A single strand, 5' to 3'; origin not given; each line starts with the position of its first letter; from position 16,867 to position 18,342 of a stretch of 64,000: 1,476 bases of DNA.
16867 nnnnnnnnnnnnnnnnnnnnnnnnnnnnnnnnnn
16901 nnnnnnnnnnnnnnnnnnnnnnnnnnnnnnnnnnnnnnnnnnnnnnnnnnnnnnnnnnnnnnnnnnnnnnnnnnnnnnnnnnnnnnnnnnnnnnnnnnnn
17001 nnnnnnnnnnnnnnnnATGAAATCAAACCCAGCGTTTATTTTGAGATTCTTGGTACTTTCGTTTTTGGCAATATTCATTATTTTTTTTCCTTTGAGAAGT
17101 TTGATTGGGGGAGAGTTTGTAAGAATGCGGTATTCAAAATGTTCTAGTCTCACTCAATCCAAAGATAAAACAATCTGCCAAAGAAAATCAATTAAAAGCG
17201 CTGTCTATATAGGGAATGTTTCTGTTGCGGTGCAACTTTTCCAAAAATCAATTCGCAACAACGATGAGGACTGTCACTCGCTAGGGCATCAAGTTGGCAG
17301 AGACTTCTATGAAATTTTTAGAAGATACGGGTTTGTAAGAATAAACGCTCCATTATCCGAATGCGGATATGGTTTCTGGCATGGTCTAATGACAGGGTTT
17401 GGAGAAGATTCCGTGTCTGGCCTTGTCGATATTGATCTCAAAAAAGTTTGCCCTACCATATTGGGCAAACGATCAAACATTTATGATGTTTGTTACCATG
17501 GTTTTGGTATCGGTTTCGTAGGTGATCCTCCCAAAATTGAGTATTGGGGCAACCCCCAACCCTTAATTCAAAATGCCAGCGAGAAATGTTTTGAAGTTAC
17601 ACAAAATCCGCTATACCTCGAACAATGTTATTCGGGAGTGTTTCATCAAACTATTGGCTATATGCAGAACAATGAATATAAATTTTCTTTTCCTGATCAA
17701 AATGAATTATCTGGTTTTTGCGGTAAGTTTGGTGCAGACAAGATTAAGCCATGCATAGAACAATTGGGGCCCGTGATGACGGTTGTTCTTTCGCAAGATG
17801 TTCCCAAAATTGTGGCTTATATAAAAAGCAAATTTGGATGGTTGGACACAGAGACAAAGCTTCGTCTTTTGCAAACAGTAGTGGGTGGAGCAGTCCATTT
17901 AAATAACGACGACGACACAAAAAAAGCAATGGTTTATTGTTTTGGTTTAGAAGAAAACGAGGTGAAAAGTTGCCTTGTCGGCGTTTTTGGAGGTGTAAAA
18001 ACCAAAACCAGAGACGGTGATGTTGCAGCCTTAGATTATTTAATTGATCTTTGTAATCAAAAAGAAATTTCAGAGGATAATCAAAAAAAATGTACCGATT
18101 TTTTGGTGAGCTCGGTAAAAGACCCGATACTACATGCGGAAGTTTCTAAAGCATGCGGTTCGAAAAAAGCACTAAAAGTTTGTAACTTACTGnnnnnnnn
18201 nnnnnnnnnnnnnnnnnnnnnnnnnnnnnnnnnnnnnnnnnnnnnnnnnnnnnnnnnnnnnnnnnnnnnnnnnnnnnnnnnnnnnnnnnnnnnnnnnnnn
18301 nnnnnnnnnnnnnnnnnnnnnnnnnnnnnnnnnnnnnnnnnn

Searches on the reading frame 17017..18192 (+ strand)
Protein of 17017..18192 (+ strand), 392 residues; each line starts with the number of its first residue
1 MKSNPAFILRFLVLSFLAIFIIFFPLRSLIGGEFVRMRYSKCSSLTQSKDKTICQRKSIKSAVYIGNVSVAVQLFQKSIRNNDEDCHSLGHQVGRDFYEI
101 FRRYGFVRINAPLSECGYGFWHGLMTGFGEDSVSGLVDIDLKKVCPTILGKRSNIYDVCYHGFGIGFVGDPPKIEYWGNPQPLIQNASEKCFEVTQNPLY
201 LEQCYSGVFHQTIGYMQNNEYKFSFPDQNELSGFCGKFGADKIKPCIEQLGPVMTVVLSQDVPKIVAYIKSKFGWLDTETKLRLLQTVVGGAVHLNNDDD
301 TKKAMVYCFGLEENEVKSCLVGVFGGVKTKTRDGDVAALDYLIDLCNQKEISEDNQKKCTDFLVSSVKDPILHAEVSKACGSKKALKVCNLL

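Call 3: search_protein_families(library=pfam, proteins=[window:17017-18192:+], max_evalue=1)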
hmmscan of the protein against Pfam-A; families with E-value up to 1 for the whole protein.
window:17017-18192:+ (392 aa): 0 families

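Call 4: search_protein_families(library=ncbifam, proteins=[window:17017-18192:+], max_evalue=1)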
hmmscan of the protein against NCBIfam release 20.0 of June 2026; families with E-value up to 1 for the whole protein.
window:17017-18192:+ (392 aa): 0 families

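Call 16: find_homologous_proteins(query=window:17017-18192:+, max_evalue=0.001)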
Query window:17017-18192:+ (392 aa): 8 proteins with E <= 0.001 among 1331 candidates.
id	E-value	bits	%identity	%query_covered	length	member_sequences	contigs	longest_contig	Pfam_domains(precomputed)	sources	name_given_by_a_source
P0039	1.4e-269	912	100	100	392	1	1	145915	-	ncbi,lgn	-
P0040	2.2e-143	496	53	100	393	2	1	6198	-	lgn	-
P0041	8.6e-110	386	43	93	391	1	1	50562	-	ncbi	-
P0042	5.8e-104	366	42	97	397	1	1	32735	-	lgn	-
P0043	1.6e-99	352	41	96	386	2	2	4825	-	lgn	-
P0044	1.6e-88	316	41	88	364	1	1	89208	-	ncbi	-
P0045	9.5e-66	241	34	91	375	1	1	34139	-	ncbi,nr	ncbi:MAG TPA: hypothetical protein VFI61_00190 [Patescibacteria group bacterium]|nr:hypothetical pro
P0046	9.4e-65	237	36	87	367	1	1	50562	-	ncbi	-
